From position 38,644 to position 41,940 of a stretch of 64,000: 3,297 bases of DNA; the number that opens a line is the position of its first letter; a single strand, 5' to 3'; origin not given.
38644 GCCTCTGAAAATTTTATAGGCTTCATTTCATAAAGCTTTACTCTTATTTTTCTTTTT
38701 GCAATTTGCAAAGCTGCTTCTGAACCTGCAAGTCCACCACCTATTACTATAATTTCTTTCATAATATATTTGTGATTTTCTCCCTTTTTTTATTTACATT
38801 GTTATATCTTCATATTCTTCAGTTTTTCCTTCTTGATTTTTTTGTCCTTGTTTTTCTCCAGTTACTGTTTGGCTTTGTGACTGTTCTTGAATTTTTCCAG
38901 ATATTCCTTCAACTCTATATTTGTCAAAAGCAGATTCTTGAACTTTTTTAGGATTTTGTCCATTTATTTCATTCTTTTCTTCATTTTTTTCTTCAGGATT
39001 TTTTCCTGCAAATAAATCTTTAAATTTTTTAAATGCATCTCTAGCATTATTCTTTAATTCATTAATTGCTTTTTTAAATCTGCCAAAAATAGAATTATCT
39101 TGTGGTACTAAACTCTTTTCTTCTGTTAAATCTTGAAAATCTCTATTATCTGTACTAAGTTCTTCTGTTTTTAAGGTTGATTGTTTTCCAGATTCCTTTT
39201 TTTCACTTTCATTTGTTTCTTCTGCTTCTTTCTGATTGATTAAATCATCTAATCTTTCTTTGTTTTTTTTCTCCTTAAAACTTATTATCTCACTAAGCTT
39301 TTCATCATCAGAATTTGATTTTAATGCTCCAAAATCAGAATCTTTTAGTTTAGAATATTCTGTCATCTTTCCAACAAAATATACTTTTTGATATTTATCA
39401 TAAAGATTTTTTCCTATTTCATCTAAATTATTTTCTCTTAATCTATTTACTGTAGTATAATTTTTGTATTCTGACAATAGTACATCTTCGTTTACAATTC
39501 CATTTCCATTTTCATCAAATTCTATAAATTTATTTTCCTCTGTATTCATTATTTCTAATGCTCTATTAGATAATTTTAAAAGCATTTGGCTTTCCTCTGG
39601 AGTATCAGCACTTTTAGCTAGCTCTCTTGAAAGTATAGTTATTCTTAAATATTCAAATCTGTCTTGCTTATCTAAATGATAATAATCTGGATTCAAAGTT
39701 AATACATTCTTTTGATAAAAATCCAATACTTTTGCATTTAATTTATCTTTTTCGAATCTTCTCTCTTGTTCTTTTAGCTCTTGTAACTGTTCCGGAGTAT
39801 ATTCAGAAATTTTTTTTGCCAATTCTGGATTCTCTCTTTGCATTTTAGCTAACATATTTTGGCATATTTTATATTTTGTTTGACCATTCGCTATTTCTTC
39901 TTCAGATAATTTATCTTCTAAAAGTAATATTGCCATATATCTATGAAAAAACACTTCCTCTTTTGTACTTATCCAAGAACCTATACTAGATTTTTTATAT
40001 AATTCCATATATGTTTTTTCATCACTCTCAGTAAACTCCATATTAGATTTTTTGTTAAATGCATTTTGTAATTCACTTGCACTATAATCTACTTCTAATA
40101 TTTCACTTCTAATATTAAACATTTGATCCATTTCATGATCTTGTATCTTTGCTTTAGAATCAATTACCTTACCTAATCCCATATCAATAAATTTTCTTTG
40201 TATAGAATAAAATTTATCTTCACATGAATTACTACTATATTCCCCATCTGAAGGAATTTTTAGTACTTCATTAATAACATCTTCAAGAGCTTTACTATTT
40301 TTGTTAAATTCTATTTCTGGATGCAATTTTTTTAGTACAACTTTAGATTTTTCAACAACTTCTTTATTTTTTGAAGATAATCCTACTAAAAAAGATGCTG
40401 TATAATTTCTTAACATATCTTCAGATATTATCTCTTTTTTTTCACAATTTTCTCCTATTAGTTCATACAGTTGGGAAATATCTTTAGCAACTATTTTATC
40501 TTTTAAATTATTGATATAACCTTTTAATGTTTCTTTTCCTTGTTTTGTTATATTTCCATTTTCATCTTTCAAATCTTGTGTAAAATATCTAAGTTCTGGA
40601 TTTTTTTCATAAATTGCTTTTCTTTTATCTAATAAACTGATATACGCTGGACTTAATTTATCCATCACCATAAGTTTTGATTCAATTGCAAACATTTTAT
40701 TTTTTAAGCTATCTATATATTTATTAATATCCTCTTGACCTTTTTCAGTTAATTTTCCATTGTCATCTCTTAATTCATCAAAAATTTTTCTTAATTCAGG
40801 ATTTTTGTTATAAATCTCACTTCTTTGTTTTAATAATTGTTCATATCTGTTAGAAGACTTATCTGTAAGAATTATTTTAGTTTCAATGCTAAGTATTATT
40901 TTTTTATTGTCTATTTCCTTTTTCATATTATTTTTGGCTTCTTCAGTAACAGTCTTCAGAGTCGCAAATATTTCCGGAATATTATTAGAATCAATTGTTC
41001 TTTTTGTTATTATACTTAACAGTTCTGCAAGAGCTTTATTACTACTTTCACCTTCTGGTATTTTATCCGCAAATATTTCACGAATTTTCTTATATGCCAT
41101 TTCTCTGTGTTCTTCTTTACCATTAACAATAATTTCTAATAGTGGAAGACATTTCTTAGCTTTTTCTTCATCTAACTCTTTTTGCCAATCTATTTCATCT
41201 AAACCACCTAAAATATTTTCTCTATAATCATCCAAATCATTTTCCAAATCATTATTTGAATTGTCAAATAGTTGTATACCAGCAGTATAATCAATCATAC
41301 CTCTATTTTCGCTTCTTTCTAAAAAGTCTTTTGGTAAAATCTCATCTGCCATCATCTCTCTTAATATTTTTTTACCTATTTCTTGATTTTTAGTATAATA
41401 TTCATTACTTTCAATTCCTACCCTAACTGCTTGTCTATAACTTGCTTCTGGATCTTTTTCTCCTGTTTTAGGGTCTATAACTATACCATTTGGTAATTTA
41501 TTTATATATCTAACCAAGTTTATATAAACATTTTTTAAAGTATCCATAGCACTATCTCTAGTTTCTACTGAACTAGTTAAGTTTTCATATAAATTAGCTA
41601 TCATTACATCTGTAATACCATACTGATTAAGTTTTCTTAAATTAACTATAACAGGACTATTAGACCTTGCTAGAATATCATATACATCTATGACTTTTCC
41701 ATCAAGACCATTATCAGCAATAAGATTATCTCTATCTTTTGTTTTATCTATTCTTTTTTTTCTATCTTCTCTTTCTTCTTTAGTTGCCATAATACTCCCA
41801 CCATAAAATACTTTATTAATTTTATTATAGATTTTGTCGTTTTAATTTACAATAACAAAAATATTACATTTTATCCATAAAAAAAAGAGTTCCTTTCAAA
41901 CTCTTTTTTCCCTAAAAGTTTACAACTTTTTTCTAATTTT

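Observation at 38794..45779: Two tandem paralogous giant genes (1277 and 998 aa) split the normally adjacent topA-trmFO pair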

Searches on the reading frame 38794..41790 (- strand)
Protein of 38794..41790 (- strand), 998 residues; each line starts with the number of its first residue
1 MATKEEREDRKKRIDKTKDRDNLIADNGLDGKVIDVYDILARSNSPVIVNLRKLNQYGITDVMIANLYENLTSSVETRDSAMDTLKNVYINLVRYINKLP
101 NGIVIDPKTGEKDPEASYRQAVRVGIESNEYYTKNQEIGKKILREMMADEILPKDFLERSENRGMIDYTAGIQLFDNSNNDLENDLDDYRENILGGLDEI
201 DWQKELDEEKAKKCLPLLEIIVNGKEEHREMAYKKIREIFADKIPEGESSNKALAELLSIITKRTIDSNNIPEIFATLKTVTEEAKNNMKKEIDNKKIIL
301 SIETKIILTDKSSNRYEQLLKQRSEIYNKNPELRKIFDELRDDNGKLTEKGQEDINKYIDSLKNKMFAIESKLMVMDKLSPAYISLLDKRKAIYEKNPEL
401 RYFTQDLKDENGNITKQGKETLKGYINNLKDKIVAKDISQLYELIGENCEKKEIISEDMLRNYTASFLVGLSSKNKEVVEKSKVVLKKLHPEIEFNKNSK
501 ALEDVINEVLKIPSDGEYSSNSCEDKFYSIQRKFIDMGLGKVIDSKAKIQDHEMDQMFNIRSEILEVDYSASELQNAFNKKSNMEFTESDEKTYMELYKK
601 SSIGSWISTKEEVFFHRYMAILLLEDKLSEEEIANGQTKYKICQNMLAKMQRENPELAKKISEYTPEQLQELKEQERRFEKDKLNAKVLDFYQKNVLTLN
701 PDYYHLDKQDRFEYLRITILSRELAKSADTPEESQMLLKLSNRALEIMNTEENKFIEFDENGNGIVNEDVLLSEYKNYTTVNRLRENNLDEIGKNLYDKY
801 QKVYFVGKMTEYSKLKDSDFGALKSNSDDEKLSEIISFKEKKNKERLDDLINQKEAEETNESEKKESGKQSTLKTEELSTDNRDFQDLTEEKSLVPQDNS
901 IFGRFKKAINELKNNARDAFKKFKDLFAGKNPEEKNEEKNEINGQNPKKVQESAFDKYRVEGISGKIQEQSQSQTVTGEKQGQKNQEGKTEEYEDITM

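Call 5: search_protein_families(library=pfam, proteins=[window:38794-41790:-], max_evalue=0.1)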
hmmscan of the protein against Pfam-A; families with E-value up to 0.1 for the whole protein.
window:38794-41790:- (998 aa): 1 family
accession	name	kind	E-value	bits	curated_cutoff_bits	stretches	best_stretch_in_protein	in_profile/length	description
PF04899.17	MbeD_MobD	-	0.056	14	21.6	0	637-679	27-68/70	MbeD/MobD like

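Call 6: search_protein_families(library=ncbifam, proteins=[window:38794-41790:-], max_evalue=0.1)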
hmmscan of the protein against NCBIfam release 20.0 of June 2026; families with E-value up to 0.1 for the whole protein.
window:38794-41790:- (998 aa): 0 families

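Call 10: find_homologous_proteins(query=window:38794-41790:-, max_evalue=0.001)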
Query window:38794-41790:- (998 aa): 19 proteins with E <= 0.001 among 8000 candidates.
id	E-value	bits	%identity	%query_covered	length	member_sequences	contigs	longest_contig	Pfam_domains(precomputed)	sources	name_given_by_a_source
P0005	0.0e+0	2088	98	100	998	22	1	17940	-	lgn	-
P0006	0.0e+0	1202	72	65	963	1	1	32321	-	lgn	-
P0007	0.0e+0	1196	72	65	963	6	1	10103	-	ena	-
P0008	0.0e+0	1180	72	65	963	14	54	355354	-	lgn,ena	-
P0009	0.0e+0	1128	67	66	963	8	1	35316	-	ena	-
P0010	0.0e+0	1127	67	66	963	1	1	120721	-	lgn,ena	-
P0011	0.0e+0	1127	61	100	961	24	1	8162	-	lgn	-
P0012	8.5e-287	972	54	100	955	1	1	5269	-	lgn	-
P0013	7.4e-263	893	51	100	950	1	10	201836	-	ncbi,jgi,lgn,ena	-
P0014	8.8e-171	588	39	63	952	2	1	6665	-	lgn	-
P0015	1.1e-164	568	37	73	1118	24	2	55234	-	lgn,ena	-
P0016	2.8e-140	487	37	72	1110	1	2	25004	-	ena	-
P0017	3.2e-140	487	37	72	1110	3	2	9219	-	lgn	-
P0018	2.1e-124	435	34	97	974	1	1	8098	-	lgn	-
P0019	4.7e-66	242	61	14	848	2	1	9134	-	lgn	-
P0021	8.9e-59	218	57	14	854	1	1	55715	-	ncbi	-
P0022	8.9e-35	138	25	49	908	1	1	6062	-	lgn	-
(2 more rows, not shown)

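Call 11: list_cluster_members(proteins=[P0013, P0021, P0008, P0002])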
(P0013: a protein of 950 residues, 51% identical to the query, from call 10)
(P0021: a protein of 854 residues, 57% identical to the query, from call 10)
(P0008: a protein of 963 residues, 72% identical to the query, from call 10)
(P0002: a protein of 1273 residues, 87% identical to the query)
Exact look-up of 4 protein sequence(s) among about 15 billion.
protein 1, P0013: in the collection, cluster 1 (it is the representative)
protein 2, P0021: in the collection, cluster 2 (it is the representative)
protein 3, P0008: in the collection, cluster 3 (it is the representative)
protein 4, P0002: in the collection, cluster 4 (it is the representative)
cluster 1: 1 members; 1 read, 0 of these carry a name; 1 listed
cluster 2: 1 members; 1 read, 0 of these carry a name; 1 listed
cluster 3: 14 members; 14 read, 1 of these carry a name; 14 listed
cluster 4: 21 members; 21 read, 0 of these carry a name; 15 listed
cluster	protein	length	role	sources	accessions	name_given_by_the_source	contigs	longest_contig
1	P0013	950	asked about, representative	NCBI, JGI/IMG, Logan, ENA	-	-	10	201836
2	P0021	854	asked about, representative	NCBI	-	-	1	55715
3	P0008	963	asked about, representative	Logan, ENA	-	-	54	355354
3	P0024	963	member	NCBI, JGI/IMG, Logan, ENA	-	hypothetical protein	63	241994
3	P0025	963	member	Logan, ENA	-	-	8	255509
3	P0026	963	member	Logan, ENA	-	-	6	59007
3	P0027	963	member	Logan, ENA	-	-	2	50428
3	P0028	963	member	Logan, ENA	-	-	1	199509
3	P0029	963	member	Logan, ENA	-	-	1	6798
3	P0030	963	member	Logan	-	-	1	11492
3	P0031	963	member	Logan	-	-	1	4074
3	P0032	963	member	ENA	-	-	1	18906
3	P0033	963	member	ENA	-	-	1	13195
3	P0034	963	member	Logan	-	-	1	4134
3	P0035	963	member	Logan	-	-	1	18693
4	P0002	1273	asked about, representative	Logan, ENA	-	-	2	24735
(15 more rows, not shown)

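Call 12: find_encoding_contigs(protein=P0013, flank=10000, max_places=3)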
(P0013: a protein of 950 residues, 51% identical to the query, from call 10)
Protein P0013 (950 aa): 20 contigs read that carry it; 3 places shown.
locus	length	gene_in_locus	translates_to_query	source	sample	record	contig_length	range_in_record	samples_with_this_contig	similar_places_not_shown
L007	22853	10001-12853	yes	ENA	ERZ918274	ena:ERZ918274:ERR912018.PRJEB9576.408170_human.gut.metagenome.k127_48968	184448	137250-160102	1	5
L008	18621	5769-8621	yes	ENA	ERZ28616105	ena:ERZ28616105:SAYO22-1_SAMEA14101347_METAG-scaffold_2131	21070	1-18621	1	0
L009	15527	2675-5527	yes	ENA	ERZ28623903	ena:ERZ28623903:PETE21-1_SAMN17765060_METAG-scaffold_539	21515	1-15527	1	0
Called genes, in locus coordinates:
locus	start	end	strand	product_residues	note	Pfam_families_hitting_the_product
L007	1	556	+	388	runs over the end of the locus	PF01098:FTSW_RODA_SPOVE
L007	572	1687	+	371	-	PF03033:Glyco_transf_28, PF04101:Glyco_tran_28_C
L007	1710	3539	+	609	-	-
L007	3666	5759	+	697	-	PF01751:Toprim, PF01131:Topoisom_bac, PF01396:Zn_ribbon_Top1, PF13408:Zn_ribbon_recom (faint)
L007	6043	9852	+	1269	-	-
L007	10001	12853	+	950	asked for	-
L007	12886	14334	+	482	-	PF01134:GIDA, PF07992:Pyr_redox_2 (weak)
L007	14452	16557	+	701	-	-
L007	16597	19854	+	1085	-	-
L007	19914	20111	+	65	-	-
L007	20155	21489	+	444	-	-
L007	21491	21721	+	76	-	-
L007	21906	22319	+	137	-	PF00164:Ribosom_S12_S23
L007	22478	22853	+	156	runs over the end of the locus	PF00177:Ribosomal_S7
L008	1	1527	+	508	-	?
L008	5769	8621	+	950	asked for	-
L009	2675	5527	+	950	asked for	-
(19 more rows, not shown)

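Call 19: find_homologous_proteins(query=A2, max_evalue=0.001)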
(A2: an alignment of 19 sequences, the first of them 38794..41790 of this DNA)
Query A2 (19 sequences) (998 aa, profile of the alignment): 19 proteins with E <= 0.001 among 8000 candidates.
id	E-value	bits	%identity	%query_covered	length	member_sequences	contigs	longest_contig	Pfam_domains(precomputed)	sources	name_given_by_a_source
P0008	0.0e+0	1310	72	65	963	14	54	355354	-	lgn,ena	-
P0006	0.0e+0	1308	72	65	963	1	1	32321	-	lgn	-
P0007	0.0e+0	1307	72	65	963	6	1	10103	-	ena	-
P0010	0.0e+0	1290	67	66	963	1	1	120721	-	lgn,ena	-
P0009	0.0e+0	1289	67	66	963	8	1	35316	-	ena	-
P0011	0.0e+0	1287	61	100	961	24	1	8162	-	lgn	-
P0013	0.0e+0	1189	51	100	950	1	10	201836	-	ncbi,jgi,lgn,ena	-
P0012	0.0e+0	1186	54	100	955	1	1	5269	-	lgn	-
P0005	0.0e+0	1130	98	100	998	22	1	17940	-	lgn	-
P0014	0.0e+0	1110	39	63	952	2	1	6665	-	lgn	-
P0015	0.0e+0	1054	37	73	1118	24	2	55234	-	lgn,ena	-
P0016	2.1e-297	1008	37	72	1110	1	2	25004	-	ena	-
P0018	5.1e-294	996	34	97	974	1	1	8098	-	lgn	-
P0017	9.8e-291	986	37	72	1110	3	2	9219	-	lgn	-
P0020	1.4e-275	935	58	14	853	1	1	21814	-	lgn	-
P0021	3.8e-268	911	57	14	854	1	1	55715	-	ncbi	-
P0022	2.4e-221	756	25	49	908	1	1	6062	-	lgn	-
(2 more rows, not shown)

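Call 33: search_protein_families(library=padloc, proteins=[window:38794-41790:-], max_evalue=0.1)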
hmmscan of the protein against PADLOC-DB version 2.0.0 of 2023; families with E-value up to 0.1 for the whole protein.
window:38794-41790:- (998 aa): 0 families

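Call 34: search_protein_families(library=phrogs, proteins=[window:38794-41790:-], max_evalue=0.1)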
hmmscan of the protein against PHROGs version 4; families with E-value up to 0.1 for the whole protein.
window:38794-41790:- (998 aa): 0 families

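Call 42: predict_structure(alignment_id=A2)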
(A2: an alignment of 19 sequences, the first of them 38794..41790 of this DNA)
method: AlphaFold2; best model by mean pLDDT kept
length: 998 residues; sequences in the alignment: 19
mean_pLDDT: 65.5   pTM: 0.44
mean pLDDT of the five models: 65.5, 65.4, 62.1, 61.4, 60.4
residues with pLDDT >= 90: 88; 70-90: 446; 50-70: 199; < 50: 265
segments of 3 or more residues with pLDDT < 50: 1-3, 125-136, 152-200, 379-381, 513-525, 533-566, 858-998
pLDDT, mean of each block of 10 residues (from residue 1): 48 55 60 71 81 81 79 71 85 80 80 72 48 45 57 42 31 33 36 37 64 71 66 77 73 83 85 80 70 73 79 81 81 75 80 79 74 62 65 72 72 73 71 67 62 59 71 77 78 62 63 42 48 46 35 37 50 75 81 92 92 91 82 70 85 88 89 91 91 82 82 92 91 93 91 82 80 81 63 84 80 87 88 84 76 59 34 26 26 28 36 42 40 29 28 28 25 26 25 26
secondary structure, 60 per line:
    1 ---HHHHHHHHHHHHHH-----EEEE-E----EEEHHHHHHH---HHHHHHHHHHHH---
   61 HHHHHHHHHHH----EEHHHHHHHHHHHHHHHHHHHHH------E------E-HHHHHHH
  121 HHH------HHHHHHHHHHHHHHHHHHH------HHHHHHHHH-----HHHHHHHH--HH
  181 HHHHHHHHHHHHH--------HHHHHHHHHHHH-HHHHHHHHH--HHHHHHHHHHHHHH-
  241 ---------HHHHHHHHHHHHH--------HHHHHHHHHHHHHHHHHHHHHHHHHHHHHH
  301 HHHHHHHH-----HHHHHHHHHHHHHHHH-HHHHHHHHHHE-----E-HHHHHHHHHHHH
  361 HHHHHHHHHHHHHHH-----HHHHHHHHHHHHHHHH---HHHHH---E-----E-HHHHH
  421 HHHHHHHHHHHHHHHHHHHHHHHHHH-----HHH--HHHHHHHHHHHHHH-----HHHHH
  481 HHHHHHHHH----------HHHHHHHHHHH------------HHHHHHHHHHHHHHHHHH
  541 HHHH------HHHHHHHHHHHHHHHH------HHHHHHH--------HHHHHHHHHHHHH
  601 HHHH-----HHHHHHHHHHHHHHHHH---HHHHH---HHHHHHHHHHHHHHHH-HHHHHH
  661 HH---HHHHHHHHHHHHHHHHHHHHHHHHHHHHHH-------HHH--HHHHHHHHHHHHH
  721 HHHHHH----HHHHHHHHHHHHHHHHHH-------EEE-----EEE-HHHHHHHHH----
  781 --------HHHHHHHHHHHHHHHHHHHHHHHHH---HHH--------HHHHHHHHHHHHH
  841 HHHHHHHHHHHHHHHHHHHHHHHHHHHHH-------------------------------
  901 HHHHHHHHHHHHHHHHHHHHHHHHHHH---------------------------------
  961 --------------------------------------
elements in order (helices of 4 or more, strands of 3 or more residues): H4-17 E23-26 E33-35 H36-42 H46-57 H61-71 H78-98 H114-123 H130-148 H155-163 H169-176 H179-193 H202-213 H215-223 H226-239 H250-262 H271-308 H314-329 H331-340 H349-375 H381-396 H400-404 H416-446 H457-470 H476-489 H500-510 H523-544 H551-566 H573-579 H588-604 H610-626 H630-634 H638-653 H655-662 H666-695 H708-726 H731-748 E756-758 E764-766 H768-776 H789-813 H828-869 H901-927

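Call 45: fold_search(model_id=the predicted structure, library=pdb)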
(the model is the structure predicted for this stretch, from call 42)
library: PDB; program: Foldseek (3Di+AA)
matches with E <= 10: 463; with E <= 0.001: 0
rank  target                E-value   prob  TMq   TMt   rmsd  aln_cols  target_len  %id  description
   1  9l5s_I                3.5e-03  0.38  0.08  0.09  38.5       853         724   11  Cryo-EM structure of the thermophile spliceosome (state B*Q1) (released 2025-03-12)
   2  9exk                  1.9e-02  0.28  0.10  0.10  36.1       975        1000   14  Scalable protein design using hallucination in a relaxed sequence space (released 2024-10-16)
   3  7abh_u                2.1e-02  0.38  0.09  0.10  29.5       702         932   14  Human pre-Bact-2 spliceosome (SF3b/U2 snRNP portion) (released 2020-12-09)
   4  5jlj_C                2.6e-02  0.28  0.10  0.10  27.4       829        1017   12  Crystal Structure of KPT8602 in complex with CRM1-Ran-RanBP1 (released 2016-06-29)
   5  5ysu_C                2.7e-02  0.25  0.10  0.10  29.6       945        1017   11  Plumbagin in complex with CRM1-RanM189D-RanBP1 (released 2018-11-21)
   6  5uwo_C                2.8e-02  0.18  0.09  0.09  29.9       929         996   12  Crystal Structure of Engineered FMRP-1b NES Peptide in complex with CRM1-Ran-RanBP1 (released 2017-03-22)
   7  1qgk_A                3.4e-02  0.21  0.08  0.09  27.4       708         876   11  STRUCTURE OF IMPORTIN BETA BOUND TO THE IBB DOMAIN OF IMPORTIN ALPHA (released 1999-05-24)
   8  6a38_C                3.4e-02  0.21  0.08  0.08  27.9       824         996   12  MVM NS2 NES in complex with CRM1-Ran-RanBP1 (released 2019-06-19)
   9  6m6x_C                3.4e-02  0.18  0.08  0.08  29.2       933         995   12  Oridonin in complex with CRM1#-Ran-RanBP1 (released 2021-03-17)
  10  8j8q_C                4.2e-02  0.21  0.10  0.11  41.8       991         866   13  Structure of the four-component Paf1 complex from Saccharomyces eubayanus (released 2023-05-24)
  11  1u6g_C                4.4e-02  0.16  0.07  0.06  26.6       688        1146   11  Crystal Structure of The Cand1-Cul1-Roc1 Complex (released 2004-12-14)
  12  6wg3_E                4.4e-02  0.14  0.08  0.07  37.0      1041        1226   11  Cryo-EM structure of human Cohesin-NIPBL-DNA complex (released 2020-05-20)
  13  7onb_C                4.6e-02  0.20  0.07  0.09  27.3       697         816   12  Structure of the U2 5' module of the A3'-SSA complex (released 2021-08-04)
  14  9qoo_A                5.0e-02  0.18  0.08  0.08  30.4       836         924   10  Composite model: Ternary complex of the human 20S proteasome in complex with Importin-9 and two homodimers of Akirin-2 (released 2026-01-28)
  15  7ypz_C                5.2e-02  0.14  0.08  0.08  29.4       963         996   12  Zafirlukast in complex with CRM1-Ran-RanBP1 (released 2023-08-16)
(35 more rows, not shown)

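Call 46: search_solved_structures(query=A2, max_evalue=1)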
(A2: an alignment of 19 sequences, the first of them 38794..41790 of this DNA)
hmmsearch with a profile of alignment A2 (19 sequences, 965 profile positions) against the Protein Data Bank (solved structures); distinct sequences matched with E-value up to 1: 0.

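Call 69: find_related_loci(query=A2, collection=viral_contigs, flank=8000)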
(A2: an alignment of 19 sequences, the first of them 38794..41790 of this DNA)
Query A2 (998 aa) in viral_contigs; peptide patterns used: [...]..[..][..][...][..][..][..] (x = any residue, [..] = any of these).
60 stretches matched a pattern, but none encodes a relative of the query by tblastn (E <= 1e-3).

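Call 73: search_protein_representatives(alignment_id=A2)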
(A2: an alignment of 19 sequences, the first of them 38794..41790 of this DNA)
Query: 19 sequences, 965 profile positions. Proteins with E-value up to 0.001 (for the whole library): 119; up to 1e-10: 110; up to 1e-30: 83. The best 119 are listed.
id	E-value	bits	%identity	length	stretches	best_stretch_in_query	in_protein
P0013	0.0e+00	1188.9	-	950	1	1-964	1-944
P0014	0.0e+00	1110.2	-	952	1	1-964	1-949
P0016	6.8e-298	1007.6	-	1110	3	322-964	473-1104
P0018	1.6e-294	996.4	-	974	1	1-963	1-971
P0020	4.3e-276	935.4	-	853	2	286-964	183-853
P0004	1.3e-253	861.0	-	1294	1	1-960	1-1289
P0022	7.5e-222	755.9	-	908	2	256-963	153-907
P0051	1.1e-215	735.5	-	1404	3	259-825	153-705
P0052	6.7e-215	732.9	-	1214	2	311-954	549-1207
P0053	9.9e-201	686.0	-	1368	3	310-950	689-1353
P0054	2.3e-197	674.9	-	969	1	4-961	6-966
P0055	6.9e-197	673.3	-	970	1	1-963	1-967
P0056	9.7e-187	639.7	-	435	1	537-964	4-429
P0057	4.1e-167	574.7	-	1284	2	311-959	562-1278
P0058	1.5e-159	549.7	-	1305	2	132-959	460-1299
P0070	7.0e-121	421.7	-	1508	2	116-941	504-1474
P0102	1.5e-61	225.3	-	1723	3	146-881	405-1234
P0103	1.7e-55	205.3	-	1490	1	153-816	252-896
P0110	6.3e-51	190.2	-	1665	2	145-821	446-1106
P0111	6.6e-50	186.8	-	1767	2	157-894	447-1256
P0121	7.8e-35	136.9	-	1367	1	133-857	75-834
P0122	2.2e-32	128.8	-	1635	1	5-816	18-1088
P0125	1.5e-31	126.0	-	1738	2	120-909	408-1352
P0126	1.9e-31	125.7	-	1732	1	148-810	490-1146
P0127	4.7e-30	121.1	-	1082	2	77-623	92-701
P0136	4.4e-21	91.4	-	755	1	5-390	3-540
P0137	4.9e-21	91.2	-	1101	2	11-625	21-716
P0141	2.8e-19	85.4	-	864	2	16-455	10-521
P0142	3.8e-18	81.7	-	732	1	19-262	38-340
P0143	6.6e-17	77.6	-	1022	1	4-535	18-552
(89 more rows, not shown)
